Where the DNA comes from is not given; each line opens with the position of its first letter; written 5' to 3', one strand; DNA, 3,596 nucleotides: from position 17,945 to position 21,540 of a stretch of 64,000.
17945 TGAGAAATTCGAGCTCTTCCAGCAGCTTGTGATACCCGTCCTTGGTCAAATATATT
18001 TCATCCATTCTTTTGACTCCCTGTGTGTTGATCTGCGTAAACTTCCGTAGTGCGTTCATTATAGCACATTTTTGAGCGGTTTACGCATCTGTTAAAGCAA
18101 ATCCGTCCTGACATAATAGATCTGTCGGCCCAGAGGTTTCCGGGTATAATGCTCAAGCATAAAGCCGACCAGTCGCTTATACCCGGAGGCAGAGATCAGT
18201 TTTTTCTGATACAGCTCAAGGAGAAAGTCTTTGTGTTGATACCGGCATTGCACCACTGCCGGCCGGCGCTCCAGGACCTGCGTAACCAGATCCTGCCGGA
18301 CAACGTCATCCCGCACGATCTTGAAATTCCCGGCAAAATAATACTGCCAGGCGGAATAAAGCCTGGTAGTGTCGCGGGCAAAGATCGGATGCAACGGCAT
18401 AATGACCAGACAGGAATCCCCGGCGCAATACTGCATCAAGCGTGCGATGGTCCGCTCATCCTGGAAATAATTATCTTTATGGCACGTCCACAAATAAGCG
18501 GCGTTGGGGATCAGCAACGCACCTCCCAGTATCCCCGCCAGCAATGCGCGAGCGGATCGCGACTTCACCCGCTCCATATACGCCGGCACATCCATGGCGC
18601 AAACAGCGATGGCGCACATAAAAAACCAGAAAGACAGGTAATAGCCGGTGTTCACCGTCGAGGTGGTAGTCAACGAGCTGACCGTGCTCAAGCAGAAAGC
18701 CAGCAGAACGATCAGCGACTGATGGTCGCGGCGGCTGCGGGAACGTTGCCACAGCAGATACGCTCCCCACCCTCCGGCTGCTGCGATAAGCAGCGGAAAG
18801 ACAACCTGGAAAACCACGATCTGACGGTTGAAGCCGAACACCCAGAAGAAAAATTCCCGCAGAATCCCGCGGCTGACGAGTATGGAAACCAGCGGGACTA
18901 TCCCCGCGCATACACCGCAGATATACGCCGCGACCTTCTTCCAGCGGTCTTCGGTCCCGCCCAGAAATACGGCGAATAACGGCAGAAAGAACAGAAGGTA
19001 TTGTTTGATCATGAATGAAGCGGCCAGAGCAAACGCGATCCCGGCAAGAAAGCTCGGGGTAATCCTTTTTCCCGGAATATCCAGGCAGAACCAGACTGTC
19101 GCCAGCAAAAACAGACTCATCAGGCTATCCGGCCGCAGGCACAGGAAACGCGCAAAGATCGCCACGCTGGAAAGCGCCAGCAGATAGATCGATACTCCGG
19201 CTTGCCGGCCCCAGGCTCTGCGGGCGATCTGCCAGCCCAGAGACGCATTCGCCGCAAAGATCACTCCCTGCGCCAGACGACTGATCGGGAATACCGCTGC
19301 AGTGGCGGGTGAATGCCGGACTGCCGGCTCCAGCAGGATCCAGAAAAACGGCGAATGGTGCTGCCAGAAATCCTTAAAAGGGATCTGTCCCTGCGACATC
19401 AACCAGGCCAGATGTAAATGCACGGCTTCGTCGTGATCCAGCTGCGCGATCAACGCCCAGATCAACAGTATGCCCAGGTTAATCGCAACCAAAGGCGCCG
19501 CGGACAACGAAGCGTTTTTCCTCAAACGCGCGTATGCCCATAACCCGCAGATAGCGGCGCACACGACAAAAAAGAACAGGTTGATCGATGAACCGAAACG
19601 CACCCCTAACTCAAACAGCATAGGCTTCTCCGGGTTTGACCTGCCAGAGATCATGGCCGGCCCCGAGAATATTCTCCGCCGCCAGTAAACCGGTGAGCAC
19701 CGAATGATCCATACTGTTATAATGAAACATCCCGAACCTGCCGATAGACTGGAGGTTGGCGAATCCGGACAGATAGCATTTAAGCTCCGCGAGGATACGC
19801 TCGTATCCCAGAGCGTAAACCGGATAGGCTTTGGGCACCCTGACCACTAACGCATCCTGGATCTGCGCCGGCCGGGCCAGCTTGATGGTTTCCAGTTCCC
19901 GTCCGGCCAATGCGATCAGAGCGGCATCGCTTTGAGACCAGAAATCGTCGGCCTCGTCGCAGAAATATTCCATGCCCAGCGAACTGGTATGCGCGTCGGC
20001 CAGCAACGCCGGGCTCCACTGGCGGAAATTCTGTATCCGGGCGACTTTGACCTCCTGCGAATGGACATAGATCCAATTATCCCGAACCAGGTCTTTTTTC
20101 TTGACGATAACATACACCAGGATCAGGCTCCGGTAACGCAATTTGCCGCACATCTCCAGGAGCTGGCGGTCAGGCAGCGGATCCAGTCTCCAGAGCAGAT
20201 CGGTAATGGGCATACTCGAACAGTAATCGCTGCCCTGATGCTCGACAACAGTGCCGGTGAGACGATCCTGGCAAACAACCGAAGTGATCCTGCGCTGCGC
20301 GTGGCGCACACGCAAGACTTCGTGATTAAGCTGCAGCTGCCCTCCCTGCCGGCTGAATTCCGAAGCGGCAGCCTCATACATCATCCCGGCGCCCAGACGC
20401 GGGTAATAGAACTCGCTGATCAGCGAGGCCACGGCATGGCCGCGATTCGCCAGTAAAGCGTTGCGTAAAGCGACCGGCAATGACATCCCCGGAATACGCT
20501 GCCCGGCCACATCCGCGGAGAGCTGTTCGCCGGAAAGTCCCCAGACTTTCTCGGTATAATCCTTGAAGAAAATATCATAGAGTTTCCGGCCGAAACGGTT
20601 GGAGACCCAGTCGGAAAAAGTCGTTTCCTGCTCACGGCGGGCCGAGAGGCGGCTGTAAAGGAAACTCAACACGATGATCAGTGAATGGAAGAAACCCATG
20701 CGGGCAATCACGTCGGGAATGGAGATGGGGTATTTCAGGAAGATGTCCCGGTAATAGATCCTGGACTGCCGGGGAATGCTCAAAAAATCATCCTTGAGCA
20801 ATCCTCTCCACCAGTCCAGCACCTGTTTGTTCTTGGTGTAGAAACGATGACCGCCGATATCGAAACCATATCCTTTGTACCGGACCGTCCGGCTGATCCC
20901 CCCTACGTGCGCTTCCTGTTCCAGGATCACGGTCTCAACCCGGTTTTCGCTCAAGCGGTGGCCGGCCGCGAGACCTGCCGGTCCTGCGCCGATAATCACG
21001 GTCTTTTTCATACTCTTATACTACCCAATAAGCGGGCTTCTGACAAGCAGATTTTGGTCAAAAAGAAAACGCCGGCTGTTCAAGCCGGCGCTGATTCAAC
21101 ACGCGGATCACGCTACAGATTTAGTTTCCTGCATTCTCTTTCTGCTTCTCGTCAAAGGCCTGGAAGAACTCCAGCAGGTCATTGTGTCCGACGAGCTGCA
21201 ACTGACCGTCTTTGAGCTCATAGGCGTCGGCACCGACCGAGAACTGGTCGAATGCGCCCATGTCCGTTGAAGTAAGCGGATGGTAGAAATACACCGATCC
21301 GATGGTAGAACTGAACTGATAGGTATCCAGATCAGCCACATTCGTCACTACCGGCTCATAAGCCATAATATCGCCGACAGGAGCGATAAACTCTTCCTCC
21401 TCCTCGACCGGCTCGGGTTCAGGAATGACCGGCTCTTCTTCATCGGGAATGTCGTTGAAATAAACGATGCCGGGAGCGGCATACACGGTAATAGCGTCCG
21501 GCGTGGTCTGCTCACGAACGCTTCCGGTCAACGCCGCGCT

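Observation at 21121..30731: Two-partner secretion locus with a 2596-aa exoprotein carrying a LamG lectin-like insert and an unusual Tyr/Ala/Ser-rich ~38-aa repeat array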

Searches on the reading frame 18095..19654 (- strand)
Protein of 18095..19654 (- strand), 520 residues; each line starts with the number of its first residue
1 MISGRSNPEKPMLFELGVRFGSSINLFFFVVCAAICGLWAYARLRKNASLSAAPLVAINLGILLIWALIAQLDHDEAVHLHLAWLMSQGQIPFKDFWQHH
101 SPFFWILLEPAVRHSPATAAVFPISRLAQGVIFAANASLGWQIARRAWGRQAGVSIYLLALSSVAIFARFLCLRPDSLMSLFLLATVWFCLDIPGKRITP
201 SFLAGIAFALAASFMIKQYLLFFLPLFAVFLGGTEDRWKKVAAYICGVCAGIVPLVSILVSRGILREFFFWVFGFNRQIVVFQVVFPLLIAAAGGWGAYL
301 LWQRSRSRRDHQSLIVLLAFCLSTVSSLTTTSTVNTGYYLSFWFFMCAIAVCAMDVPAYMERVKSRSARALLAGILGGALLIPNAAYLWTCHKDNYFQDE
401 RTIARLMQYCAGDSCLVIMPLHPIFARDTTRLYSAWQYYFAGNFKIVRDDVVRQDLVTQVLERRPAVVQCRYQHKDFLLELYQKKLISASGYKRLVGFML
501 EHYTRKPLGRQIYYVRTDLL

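Call 10: search_protein_families(library=pfam, proteins=[window:18095-19654:-], max_evalue=0.001)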
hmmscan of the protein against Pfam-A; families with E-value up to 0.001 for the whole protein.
window:18095-19654:- (520 aa): 1 family
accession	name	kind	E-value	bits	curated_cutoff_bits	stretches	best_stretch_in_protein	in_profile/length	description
PF13231.12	PMT_2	-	4.8e-07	30.5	26.1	1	126-253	25-153/160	Dolichyl-phosphate-mannose-protein mannosyltransferase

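Call 65: search_protein_families(library=ncbifam, proteins=[window:18095-19654:-], max_evalue=0.01)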
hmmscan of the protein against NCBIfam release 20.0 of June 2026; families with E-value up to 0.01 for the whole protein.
window:18095-19654:- (520 aa): 0 families

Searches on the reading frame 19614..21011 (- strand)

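Call 10: search_protein_families(library=pfam, proteins=[window:19614-21011:-], max_evalue=0.001)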
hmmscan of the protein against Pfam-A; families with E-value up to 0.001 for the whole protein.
window:19614-21011:- (466 aa): 11 families
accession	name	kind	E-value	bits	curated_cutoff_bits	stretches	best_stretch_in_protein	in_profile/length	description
PF01593.30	Amino_oxidase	-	5.3e-15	56.1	19.8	1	12-449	2-443/443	Flavin containing amine oxidoreductase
PF13450.12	NAD_binding_8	-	5.8e-14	52.6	21.9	1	6-69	1-66/68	NAD(P)-binding Rossmann-like domain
PF03275.19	GLF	-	1.4e-05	25.4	26.3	0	288-350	98-157/203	UDP-galactopyranose mutase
PF13738.12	Pyr_redox_3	-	1.8e-05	24.6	30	1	5-39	1-36/305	Pyridine nucleotide-disulphide oxidoreductase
PF00890.30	FAD_binding_2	-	5.1e-05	23.1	20.4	1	5-38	3-36/414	FAD binding domain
PF01266.30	DAO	-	8.3e-05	22.7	27.9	0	4-40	2-39/353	FAD dependent oxidoreductase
PF01946.23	Thi4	-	0.00016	21.4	26.2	1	4-38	20-55/235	Thi4 family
PF07992.20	Pyr_redox_2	-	0.00017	21.5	26.1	1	3-35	2-34/291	Pyridine nucleotide-disulphide oxidoreductase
PF03486.20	HI0933_like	-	0.00042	20.3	50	0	3-37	2-36/244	HI0933-like protein Rossmann domain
PF01494.25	FAD_binding_3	-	0.00047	19.9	22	1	3-35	3-35/349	FAD binding domain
PF12831.13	FAD_oxidored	-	0.00057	19.7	27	0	5-39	3-37/416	FAD dependent oxidoreductase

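Call 65: search_protein_families(library=ncbifam, proteins=[window:19614-21011:-], max_evalue=0.01)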
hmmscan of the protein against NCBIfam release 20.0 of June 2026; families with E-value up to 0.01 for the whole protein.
window:19614-21011:- (466 aa): 43 families (the best 25 are shown)
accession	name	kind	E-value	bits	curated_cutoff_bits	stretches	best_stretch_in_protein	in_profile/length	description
NF005548.0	PRK07208.1-4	equivalog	2.1e-163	544.5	389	1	1-464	3-467/488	hypothetical protein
NF005545.0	PRK07208.1-1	equivalog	2.2e-140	468.4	451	1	3-464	9-479/504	hypothetical protein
NF005546.0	PRK07208.1-2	equivalog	1.6e-126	422.9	418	2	77-463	112-520/527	hypothetical protein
NF005547.0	PRK07208.1-3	equivalog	4.4e-107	358.7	380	1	2-460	5-453/465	hypothetical protein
NF005549.0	PRK07208.1-5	equivalog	3.4e-90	303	587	2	79-450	115-513/534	hypothetical protein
NF005560.0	PRK07233.1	equivalog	4.7e-21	75.1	252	1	3-448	2-428/435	hypothetical protein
TIGR02734.1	crtI_fam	subfamily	2.1e-11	43.2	238.1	1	4-54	1-51/504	phytoene desaturase family protein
TIGR00031.1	UDP-GALP_mutase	equivalog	3.7e-11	42.6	303.75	1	3-170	3-173/378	UDP-galactopyranose mutase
TIGR02733.1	desat_CrtD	equivalog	1.1e-10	40.8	549.7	1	3-54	3-54/492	C-3',4' desaturase CrtD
TIGR03467.1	HpnE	equivalog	1.2e-10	41.3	283.05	1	5-81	2-79/430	hydroxysqualene dehydroxylase HpnE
TIGR00562.1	proto_IX_ox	equivalog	3e-10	39.3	97.85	1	1-165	2-173/470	protoporphyrinogen oxidase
NF008841.0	PRK11883.1-1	equivalog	1.9e-09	36.9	517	1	3-78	5-84/453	protoporphyrinogen oxidase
NF058655.1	CrtID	equivalog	1.2e-08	34.3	640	1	5-55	2-52/478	bifunctional phytoene desaturase/3,4-desaturase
NF042421.1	hydcarot_desat_CrtD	equivalog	4.6e-07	28.7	500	1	1-57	1-57/487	1-hydroxycarotenoid 3,4-desaturase CrtD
NF008843.0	PRK11883.1-3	equivalog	1.4e-06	27.7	406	1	1-61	1-63/424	protoporphyrinogen oxidase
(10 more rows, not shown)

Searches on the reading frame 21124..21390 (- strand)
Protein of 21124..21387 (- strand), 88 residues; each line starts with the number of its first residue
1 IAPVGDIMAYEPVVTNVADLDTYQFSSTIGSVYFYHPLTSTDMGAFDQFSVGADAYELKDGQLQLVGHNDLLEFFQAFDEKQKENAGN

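Call 22: find_homologous_proteins(query=window:21124-21387:-, max_evalue=0.001)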
Query seq(88 aa): no candidate shares three 5-residue words with the query. No homologue found.

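Call 27: search_solved_structures(query=A1, max_evalue=10)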
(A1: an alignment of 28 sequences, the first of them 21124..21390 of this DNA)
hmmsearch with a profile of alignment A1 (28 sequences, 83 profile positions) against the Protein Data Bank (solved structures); distinct sequences matched with E-value up to 10: 0.

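Call 28: search_protein_families(library=pfam, alignment_id=A1, max_evalue=1)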
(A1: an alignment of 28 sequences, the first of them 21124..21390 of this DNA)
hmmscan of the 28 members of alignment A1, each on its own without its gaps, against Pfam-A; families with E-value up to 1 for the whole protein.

A. member 1, window:21124-21390:- (89 aa): 0 families

B. families by the number of members that match (of 28 scanned): 2 families
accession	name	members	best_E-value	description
PF18277.6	AbrB_C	1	0.088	AbrB C-terminal domain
PF23863.2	CdsD_PD1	1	0.12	CdsD PD1 domain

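Call 30: search_protein_families(library=ncbifam, alignment_id=A1, max_evalue=1)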
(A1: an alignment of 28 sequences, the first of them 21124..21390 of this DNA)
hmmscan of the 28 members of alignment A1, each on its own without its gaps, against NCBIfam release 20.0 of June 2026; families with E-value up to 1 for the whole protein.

A. member 1, window:21124-21390:- (89 aa): 0 families

B. families by the number of members that match (of 28 scanned): 3 families
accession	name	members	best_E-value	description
NF002318.0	PRK01253.1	1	0.0039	preprotein translocase subunit Sec61beta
NF000751.1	PRK00045.4-1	1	0.081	glutamyl-tRNA reductase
NF047824.1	tRNAwyosineTaw2Meth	1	0.086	tRNA(Phe) (4-demethylwyosine(37)-C(7)) aminocarboxypropyltransferase Taw2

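Call 38: search_protein_representatives(alignment_id=A1)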
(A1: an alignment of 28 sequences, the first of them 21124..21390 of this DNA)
Query: 28 sequences, 83 profile positions. Proteins with E-value up to 0.001 (for the whole library): 339; up to 1e-10: 243; up to 1e-30: 0. The best 150 are listed.
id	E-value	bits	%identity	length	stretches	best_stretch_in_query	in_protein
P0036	1.4e-26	108.1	-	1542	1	4-77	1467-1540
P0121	1.4e-26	108.1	-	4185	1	4-81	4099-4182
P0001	2.1e-26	107.6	-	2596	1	2-82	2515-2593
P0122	3.1e-26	107.0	-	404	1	4-78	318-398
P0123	4.6e-26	106.5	-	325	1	5-80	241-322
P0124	9.3e-26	105.5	-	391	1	5-81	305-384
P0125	1.9e-25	104.5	-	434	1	2-81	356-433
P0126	4.2e-25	103.4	-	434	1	6-81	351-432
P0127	5.9e-25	102.9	-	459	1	4-79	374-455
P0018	7.3e-25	102.6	-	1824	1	3-81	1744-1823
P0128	7.7e-25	102.5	-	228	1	5-80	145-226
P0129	8.8e-25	102.4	-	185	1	5-82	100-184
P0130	9.6e-25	102.2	-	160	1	5-82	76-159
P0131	1.5e-24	101.6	-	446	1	4-82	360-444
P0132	3.3e-24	100.5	-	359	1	3-80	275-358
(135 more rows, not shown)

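Call 39: predict_structure(alignment_id=A1)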
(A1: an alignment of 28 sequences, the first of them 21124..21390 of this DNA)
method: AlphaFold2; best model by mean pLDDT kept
length: 89 residues; sequences in the alignment: 28
mean_pLDDT: 64.6   pTM: 0.28
mean pLDDT of the five models: 64.6, 64.5, 62.7, 59.6, 59.5
residues with pLDDT >= 90: 0; 70-90: 27; 50-70: 53; < 50: 9
segments of 3 or more residues with pLDDT < 50: 1-4, 6-8
pLDDT, mean of each block of 10 residues (from residue 1): 46 61 70 63 58 66 70 74 74
secondary structure, 60 per line:
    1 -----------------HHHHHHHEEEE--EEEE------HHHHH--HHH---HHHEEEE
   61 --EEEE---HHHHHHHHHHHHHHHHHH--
elements in order: H18-24 E25-28 E31-34 H41-45 E57-60 E63-66 H70-87

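Call 50: fold_search(model_id=the predicted structure, library=pdb)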
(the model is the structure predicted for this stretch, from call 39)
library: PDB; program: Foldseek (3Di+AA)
matches with E <= 10: 103; with E <= 0.001: 0
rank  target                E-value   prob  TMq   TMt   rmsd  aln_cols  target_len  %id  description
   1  7vvu_P                1.8e+00  0.15  0.24  0.09   7.2        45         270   18  NuA4 HAT module bound to the nucleosome (released 2022-08-10)
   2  3icy_A                2.2e+00  0.04  0.15  0.16  11.3        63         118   10  The crystal structure of sensory box histidine kinase/response regulator domain from Chlorobium tepidum TLS (released 2010-01-12)
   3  7acv_A                2.5e+00  0.04  0.16  0.05  13.8        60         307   13  SLPL/HID (LMW SLP complex with HMW SLP interacting domain - HID) from C. difficile (R7404 strain) (released 2022-03-09)
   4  6idz_B                2.9e+00  0.07  0.23  0.14  15.0        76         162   16  Crystal structure of H7 hemagglutinin mutant H7-SVTQ ( A138S, P221T, L226Q) with 3'SLN (released 2019-11-27)
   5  4j4c                  3.1e+00  0.10  0.17  0.15   7.7        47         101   19  Structure of P51G Cyanovirin-N swapped dimer in the P3221 space group (released 2013-04-03)
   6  7acw_A                3.3e+00  0.03  0.15  0.19  16.0        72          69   12  LID/HID (LMW SLP and HMW SLP interacting domains) from C. difficile (R7404 strain) (released 2022-03-09)
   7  6qvz_A                3.6e+00  0.06  0.23  0.11  14.8        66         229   12  The Transcriptional Regulator PrfA-L140H mutant from Listeria Monocytogenes (released 2020-04-01)
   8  6mak_A                3.8e+00  0.10  0.22  0.08   8.3        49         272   16  HBO1 is required for the maintenance of leukaemia stem cells (released 2019-12-25)
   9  5x6d_G                3.8e+00  0.05  0.21  0.10  14.4        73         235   15  Crystal structure of PrfA-DNA binary complex (released 2017-04-12)
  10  7acx_C                3.8e+00  0.03  0.16  0.06  11.2        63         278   11  H/L (SLPH/SLPL) complex from C. difficile (R7404 strain) (released 2022-03-09)
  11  7osl_B                4.1e+00  0.10  0.21  0.07   8.8        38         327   13  Cryo-EM structure of nonameric EPEC SctV-C (released 2021-09-29)
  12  3s6x_B                4.1e+00  0.09  0.20  0.08  14.7        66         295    8  Structure of reovirus attachment protein sigma1 in complex with alpha-2,3-sialyllactose (released 2011-11-23)
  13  5y2v_C                4.1e+00  0.06  0.20  0.09   8.3        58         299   19  Strcutrue of the full-length CcmR complexed with 2-OG from Synechocystis PCC6803 (released 2017-12-27)
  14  7d0r_A                4.4e+00  0.09  0.22  0.09   8.5        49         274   16  Crystal structure of human HBO1-BRPF2 in complex with crotonoyl-coenzyme A (released 2021-07-07)
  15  7osl_A                4.4e+00  0.09  0.21  0.07   8.8        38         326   13  Cryo-EM structure of nonameric EPEC SctV-C (released 2021-09-29)
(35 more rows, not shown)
